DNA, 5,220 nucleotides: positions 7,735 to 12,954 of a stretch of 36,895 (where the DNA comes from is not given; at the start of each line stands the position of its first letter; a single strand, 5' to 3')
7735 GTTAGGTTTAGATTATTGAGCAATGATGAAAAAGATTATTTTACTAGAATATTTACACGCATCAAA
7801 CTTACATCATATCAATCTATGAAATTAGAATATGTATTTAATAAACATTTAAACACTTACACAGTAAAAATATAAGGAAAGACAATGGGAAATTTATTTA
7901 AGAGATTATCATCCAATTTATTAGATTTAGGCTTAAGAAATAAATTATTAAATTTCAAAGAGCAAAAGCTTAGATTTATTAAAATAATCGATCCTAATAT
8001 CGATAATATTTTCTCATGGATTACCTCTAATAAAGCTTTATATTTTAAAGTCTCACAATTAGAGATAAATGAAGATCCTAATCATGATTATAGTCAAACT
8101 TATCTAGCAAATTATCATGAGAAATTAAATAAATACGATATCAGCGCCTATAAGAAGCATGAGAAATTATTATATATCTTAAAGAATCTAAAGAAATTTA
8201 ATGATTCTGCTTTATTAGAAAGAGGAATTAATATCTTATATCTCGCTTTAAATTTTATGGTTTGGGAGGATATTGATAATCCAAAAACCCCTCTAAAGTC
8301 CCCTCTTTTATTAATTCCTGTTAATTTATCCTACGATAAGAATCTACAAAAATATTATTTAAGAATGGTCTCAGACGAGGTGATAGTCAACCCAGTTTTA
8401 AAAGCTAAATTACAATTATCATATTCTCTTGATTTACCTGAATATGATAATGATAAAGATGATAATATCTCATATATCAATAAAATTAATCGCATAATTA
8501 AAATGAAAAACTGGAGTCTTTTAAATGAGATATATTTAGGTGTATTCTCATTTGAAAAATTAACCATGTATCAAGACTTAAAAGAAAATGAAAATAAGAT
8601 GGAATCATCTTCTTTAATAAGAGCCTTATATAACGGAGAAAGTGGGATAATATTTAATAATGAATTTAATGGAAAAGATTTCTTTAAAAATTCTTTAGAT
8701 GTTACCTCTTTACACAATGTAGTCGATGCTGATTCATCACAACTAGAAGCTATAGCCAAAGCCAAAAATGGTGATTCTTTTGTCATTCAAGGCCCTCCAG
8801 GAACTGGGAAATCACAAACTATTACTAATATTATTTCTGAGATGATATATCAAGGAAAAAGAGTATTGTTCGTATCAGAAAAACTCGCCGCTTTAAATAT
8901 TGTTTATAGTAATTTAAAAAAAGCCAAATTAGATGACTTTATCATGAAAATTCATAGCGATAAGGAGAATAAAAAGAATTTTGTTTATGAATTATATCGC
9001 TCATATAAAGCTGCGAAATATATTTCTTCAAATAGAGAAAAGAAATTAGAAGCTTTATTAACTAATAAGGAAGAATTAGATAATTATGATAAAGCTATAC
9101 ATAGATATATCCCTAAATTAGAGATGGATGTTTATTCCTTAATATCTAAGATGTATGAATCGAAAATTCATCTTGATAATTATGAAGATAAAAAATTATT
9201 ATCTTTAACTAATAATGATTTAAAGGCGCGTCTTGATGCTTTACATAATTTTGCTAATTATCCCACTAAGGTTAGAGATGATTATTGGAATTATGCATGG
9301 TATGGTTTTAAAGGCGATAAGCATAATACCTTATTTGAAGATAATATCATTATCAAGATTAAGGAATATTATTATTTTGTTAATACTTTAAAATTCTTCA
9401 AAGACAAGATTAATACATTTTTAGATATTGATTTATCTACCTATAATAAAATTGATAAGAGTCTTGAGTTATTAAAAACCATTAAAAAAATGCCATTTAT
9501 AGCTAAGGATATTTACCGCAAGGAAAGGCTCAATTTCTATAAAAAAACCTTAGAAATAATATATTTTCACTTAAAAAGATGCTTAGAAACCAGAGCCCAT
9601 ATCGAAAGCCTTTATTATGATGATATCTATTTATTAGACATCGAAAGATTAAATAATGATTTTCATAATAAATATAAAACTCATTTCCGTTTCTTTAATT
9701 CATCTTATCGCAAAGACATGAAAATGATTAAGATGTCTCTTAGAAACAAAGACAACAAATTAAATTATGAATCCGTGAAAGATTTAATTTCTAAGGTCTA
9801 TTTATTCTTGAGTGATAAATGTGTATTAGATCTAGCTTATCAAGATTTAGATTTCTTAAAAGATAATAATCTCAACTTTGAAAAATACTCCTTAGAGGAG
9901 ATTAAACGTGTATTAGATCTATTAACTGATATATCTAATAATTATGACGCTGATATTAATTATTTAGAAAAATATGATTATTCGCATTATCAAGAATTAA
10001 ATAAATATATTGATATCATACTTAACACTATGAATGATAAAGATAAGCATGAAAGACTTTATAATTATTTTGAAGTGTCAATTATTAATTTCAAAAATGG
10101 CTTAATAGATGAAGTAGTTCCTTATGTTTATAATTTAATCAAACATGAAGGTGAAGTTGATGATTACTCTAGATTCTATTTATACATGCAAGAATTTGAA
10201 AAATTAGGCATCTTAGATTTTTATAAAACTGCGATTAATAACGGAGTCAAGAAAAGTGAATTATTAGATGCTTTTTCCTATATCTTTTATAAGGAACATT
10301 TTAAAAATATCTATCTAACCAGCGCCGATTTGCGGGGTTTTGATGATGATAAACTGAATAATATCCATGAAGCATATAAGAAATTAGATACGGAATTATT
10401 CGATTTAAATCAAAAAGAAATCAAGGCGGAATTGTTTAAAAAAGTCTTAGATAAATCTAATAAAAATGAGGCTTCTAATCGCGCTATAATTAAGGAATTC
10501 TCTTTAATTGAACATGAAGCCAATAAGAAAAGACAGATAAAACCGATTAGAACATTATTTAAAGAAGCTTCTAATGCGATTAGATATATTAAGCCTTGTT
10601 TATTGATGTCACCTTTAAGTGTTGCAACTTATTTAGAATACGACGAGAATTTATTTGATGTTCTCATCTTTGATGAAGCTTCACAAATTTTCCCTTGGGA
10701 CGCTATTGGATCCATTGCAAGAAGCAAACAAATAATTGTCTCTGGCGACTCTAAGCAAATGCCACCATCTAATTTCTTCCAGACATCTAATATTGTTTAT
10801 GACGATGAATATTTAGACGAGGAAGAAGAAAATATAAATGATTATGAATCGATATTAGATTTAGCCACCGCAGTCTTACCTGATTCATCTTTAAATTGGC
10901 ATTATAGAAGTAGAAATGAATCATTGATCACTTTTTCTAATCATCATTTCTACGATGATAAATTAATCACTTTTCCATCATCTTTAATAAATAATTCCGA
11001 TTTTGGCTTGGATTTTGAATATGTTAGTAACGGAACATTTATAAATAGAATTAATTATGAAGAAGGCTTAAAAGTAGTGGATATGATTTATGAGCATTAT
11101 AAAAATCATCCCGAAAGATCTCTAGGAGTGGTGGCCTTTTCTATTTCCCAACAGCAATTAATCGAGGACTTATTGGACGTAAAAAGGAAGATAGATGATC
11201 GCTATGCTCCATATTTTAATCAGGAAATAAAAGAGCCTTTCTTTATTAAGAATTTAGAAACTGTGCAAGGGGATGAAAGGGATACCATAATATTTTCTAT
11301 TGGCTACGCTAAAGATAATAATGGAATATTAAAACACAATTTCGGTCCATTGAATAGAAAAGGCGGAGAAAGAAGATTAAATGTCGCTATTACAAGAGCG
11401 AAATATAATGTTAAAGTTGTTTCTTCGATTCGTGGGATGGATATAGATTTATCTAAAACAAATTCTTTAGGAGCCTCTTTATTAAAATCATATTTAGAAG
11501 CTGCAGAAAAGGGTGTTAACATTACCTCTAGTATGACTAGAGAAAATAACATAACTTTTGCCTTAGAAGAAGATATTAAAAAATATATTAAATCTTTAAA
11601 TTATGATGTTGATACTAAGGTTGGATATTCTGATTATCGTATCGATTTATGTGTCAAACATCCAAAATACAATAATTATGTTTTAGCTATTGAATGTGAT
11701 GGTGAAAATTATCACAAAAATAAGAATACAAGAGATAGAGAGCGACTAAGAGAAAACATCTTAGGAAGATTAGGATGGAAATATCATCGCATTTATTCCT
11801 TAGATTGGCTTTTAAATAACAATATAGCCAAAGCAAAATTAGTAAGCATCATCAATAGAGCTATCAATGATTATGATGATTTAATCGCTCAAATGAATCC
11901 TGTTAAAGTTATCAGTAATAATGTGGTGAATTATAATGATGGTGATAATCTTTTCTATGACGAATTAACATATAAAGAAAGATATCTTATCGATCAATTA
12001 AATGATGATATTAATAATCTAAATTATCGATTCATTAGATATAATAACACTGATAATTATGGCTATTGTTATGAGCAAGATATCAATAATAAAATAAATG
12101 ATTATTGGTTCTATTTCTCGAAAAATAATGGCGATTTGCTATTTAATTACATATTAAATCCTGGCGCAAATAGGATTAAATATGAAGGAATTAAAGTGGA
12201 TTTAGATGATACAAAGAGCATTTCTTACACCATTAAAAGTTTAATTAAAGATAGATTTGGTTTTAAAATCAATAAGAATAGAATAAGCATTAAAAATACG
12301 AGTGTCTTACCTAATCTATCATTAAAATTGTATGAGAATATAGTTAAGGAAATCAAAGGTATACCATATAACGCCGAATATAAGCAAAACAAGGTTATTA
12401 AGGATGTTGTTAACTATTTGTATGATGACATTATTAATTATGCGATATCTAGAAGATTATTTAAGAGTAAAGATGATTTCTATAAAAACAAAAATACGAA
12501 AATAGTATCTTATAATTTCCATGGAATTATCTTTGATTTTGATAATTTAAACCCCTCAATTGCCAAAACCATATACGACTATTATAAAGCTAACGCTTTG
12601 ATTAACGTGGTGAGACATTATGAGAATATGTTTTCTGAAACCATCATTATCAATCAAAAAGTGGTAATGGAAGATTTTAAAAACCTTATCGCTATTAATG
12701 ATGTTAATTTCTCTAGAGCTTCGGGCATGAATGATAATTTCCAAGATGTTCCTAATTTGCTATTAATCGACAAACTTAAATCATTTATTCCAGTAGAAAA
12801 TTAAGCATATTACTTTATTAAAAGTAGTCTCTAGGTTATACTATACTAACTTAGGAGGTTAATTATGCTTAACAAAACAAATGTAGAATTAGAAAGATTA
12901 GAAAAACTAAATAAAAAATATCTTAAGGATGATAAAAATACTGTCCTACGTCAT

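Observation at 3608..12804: Six-gene RHH / kinase / vWA / PP2C / transglutaminase-like / helicase-nuclease operon: candidate composite defence (conflict) system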

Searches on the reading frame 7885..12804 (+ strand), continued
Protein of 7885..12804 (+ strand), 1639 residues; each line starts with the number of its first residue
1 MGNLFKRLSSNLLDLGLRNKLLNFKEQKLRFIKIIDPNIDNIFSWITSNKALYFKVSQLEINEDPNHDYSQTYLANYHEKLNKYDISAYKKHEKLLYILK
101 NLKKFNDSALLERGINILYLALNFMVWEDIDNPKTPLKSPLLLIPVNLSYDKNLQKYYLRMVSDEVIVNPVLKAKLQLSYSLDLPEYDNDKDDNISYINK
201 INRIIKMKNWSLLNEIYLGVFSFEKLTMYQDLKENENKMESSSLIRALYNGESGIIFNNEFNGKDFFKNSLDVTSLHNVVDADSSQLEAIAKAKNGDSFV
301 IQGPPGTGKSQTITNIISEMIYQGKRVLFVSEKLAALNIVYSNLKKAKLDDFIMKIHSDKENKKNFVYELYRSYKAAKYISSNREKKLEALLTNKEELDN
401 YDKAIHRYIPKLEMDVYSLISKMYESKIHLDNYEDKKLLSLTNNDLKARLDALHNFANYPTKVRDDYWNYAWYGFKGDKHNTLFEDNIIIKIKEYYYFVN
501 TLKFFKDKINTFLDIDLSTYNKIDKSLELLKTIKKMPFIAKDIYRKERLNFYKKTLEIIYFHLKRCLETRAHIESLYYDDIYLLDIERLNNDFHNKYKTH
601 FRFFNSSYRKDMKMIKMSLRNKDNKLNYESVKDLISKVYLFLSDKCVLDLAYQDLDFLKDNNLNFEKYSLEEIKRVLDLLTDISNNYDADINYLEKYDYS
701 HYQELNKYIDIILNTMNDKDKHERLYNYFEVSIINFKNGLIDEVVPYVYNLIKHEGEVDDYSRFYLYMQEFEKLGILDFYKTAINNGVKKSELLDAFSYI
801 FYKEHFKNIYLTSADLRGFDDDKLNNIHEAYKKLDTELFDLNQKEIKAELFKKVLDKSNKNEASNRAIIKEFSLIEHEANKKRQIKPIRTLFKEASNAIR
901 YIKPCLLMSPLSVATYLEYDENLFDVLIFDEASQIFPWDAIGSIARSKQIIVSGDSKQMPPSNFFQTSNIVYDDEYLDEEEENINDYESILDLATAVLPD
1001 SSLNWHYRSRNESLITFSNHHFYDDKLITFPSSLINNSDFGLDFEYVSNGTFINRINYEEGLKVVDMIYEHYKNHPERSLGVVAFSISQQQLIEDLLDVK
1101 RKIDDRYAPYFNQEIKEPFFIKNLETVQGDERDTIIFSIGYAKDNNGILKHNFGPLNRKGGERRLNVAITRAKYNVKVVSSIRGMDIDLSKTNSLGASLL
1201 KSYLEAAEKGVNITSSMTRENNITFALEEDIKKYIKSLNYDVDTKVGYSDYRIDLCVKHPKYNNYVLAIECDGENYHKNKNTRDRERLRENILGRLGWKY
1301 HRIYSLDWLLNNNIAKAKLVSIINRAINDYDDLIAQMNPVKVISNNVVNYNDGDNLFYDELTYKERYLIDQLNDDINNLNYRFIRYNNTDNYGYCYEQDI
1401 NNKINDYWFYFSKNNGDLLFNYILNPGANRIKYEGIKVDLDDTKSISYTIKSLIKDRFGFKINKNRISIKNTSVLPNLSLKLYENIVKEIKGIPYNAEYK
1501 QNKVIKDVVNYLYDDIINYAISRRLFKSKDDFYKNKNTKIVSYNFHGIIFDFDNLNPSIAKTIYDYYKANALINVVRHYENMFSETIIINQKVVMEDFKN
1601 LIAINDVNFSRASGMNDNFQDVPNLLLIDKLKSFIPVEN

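Call 95: search_protein_families(library=ncbifam, proteins=[L095:8729-14728:+, L161:8675-14710:+, L100:8816-14758:+, L121:9956-15199:+, L120:8576-14299:+], max_evalue=1e-10)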
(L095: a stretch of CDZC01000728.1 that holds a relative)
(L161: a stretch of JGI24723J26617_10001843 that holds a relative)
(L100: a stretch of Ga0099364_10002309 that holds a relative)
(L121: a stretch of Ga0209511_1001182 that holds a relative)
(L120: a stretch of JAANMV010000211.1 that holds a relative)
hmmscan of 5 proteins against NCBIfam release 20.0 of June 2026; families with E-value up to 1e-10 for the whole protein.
L095:8729-14728:+ (1999 aa): 4 families
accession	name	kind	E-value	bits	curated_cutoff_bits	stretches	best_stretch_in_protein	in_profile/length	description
NF058533.1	antiphage_ProA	equivalog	0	2195.5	1500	1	57-1966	1-1903/1903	anti-phage protein ProA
NF042953.1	Hhe_antiphage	equivalog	8.5e-230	766.1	2000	2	1106-1793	1026-1715/1797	DUF4011 domain-containing anti-phage protein Hhe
TIGR00376.1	TIGR00376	hypoth_equivalog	2e-31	109.2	348.9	2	1265-1610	261-609/639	IGHMBP2 family helicase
NF040671.1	PLuB_AAA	exception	1.6e-22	78.8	999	1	1354-1610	958-1230/1256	PLuB system helicase-like protein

L161:8675-14710:+ (2011 aa): 4 families
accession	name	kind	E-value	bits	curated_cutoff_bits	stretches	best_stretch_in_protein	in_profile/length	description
NF058533.1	antiphage_ProA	equivalog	0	2237.9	1500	1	81-1995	2-1903/1903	anti-phage protein ProA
NF042953.1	Hhe_antiphage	equivalog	2.1e-261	870.9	2000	2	1217-1835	1101-1716/1797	DUF4011 domain-containing anti-phage protein Hhe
TIGR00376.1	TIGR00376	hypoth_equivalog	5.9e-27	94.4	348.9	1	1383-1654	353-610/639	IGHMBP2 family helicase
NF040671.1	PLuB_AAA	exception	1.1e-24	86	999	1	1390-1654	957-1231/1256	PLuB system helicase-like protein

L100:8816-14758:+ (1980 aa): 4 families
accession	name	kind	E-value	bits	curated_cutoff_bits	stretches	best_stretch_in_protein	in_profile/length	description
NF058533.1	antiphage_ProA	equivalog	0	2133.1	1500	1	29-1941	1-1903/1903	anti-phage protein ProA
NF042953.1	Hhe_antiphage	equivalog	3e-228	760.9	2000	2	1166-1844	1099-1774/1797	DUF4011 domain-containing anti-phage protein Hhe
TIGR00376.1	TIGR00376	hypoth_equivalog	9.7e-31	106.9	348.9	1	675-768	157-250/639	IGHMBP2 family helicase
NF040671.1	PLuB_AAA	exception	8.8e-23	79.7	999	0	1458-1597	1110-1230/1256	PLuB system helicase-like protein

L121:9956-15199:+ (1747 aa): 4 families
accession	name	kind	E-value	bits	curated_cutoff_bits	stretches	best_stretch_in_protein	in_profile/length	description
NF058533.1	antiphage_ProA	equivalog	0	1317.9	1500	2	637-1626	856-1710/1903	anti-phage protein ProA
NF042953.1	Hhe_antiphage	equivalog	1.7e-285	950.7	2000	2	897-1623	972-1684/1797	DUF4011 domain-containing anti-phage protein Hhe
TIGR00376.1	TIGR00376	hypoth_equivalog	2.2e-23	82.6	348.9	0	1121-1320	275-455/639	IGHMBP2 family helicase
NF040671.1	PLuB_AAA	exception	3.3e-20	71.2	999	1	1203-1473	957-1229/1256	PLuB system helicase-like protein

L120:8576-14299:+ (1907 aa): 4 families
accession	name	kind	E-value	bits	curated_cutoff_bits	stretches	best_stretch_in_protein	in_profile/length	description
NF058533.1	antiphage_ProA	equivalog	0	2021.9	1500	1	24-1874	1-1902/1903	anti-phage protein ProA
NF042953.1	Hhe_antiphage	equivalog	1.5e-211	705.5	2000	2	1127-1697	1113-1692/1797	DUF4011 domain-containing anti-phage protein Hhe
TIGR00376.1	TIGR00376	hypoth_equivalog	1.6e-29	102.9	348.9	1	669-787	158-277/639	IGHMBP2 family helicase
NF040671.1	PLuB_AAA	exception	6.1e-25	86.8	999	1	1288-1543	958-1231/1256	PLuB system helicase-like protein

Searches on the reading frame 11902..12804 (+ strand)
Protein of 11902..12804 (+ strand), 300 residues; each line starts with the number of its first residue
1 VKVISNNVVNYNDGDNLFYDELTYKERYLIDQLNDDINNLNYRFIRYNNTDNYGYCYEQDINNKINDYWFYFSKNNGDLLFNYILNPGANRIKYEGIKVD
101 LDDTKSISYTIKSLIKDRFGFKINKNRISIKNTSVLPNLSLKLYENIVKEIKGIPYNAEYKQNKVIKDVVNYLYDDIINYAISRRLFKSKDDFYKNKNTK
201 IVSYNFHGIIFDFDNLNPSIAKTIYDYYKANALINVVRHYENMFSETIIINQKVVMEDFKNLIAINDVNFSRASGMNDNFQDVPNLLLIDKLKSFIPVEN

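Call 101: search_protein_families(library=pfam, proteins=[window:11902-12804:+], max_evalue=0.01)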
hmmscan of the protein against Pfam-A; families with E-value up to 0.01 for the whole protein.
window:11902-12804:+ (300 aa): 0 families
